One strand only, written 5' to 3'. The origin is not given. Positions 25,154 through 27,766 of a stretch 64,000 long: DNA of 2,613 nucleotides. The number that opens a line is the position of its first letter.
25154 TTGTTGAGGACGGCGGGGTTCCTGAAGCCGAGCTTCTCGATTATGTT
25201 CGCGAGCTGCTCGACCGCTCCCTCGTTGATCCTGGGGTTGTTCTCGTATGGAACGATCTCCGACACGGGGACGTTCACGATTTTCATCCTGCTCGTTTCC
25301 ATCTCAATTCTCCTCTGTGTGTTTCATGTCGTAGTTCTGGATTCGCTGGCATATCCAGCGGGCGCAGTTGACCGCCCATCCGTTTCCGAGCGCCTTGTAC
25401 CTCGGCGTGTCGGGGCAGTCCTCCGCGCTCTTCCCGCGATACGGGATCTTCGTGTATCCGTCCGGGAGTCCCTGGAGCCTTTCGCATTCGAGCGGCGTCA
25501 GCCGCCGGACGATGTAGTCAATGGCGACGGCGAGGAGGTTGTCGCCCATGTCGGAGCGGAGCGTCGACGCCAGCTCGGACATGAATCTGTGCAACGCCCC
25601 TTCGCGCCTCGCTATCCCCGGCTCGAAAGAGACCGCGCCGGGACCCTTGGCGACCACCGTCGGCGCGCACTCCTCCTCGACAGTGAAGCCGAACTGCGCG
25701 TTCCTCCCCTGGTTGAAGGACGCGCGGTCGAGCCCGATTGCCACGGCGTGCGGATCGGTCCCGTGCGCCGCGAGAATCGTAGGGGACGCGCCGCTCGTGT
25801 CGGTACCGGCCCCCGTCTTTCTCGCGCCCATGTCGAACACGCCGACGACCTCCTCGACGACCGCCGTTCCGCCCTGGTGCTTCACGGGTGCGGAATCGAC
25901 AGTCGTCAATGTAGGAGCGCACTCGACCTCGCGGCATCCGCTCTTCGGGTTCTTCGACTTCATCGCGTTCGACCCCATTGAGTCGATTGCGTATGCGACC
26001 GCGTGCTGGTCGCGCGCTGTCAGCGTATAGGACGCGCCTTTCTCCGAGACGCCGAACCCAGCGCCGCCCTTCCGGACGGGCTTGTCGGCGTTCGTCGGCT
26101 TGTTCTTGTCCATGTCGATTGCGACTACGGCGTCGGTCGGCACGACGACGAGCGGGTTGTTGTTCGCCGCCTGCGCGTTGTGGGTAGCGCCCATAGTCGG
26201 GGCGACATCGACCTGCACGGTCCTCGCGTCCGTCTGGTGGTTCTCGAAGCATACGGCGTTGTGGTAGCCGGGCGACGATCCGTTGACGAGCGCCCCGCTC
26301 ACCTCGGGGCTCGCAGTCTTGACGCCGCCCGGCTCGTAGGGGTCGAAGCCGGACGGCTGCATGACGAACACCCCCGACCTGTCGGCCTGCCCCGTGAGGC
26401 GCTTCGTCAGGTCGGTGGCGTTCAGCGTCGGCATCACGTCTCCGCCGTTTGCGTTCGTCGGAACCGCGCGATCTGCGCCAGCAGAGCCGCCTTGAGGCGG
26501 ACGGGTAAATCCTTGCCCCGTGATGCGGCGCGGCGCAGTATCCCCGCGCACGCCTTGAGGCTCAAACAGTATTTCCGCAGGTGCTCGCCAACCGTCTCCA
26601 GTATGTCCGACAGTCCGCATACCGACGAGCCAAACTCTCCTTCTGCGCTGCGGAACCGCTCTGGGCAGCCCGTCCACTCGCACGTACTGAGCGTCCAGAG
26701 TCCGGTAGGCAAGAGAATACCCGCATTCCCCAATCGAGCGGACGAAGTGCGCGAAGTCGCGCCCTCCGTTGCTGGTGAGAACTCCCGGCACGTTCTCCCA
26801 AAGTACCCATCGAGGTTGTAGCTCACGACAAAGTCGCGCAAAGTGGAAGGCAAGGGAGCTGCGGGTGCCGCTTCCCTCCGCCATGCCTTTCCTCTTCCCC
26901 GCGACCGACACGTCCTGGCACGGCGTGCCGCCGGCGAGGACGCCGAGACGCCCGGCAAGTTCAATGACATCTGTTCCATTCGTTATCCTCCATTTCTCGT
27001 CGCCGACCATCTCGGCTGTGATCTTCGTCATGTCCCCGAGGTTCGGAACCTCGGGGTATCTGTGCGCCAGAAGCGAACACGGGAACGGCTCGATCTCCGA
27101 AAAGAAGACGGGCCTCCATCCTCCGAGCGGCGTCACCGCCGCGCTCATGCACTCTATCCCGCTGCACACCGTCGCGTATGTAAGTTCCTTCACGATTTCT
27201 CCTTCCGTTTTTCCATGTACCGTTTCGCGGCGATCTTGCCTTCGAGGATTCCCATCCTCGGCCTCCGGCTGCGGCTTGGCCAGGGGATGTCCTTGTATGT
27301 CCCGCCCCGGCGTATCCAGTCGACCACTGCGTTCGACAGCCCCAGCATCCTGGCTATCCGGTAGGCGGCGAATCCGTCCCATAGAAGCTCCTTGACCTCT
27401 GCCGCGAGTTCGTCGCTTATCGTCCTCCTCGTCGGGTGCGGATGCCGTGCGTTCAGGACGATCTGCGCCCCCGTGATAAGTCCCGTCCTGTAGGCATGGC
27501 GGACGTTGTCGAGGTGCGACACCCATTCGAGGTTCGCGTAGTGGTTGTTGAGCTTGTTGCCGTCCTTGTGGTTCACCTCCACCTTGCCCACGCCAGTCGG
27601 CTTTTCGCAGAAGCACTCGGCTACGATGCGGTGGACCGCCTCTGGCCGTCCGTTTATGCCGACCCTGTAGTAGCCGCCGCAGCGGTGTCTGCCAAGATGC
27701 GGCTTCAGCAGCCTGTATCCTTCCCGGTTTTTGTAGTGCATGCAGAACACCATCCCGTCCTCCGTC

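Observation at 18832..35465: About 60-bp AT-rich conserved element present twice, each at the 5' side of a minus-strand operon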

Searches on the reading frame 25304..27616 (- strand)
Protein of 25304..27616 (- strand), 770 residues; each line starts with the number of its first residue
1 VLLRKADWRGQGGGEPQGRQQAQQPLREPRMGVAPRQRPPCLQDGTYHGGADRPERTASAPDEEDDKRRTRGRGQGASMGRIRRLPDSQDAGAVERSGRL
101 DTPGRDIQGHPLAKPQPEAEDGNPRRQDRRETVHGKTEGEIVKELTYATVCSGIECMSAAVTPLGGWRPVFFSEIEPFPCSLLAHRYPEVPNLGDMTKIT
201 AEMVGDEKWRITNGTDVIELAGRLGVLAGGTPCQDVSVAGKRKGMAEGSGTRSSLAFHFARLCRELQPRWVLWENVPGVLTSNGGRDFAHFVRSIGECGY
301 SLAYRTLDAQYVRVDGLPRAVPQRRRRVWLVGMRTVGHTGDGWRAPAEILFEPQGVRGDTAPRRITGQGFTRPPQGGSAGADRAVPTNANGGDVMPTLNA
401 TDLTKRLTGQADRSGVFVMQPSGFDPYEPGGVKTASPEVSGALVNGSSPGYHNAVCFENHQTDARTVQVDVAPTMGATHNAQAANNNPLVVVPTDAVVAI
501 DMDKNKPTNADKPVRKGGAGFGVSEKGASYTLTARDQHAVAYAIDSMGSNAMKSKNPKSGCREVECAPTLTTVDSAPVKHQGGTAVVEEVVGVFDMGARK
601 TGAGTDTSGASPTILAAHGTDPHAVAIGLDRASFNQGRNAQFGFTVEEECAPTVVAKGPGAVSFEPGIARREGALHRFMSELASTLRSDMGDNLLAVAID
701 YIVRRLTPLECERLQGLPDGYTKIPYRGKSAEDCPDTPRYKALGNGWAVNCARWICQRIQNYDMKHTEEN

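Call 78: search_protein_families(library=pfam, proteins=[window:25304-27616:-], max_evalue=0.001)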
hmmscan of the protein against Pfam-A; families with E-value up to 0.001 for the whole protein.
window:25304-27616:- (770 aa): 1 family
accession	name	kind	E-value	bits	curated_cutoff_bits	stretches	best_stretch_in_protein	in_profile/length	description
PF00145.23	DNA_methylase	-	2.6e-34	119.5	22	2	150-335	6-163/324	C-5 cytosine-specific DNA methylase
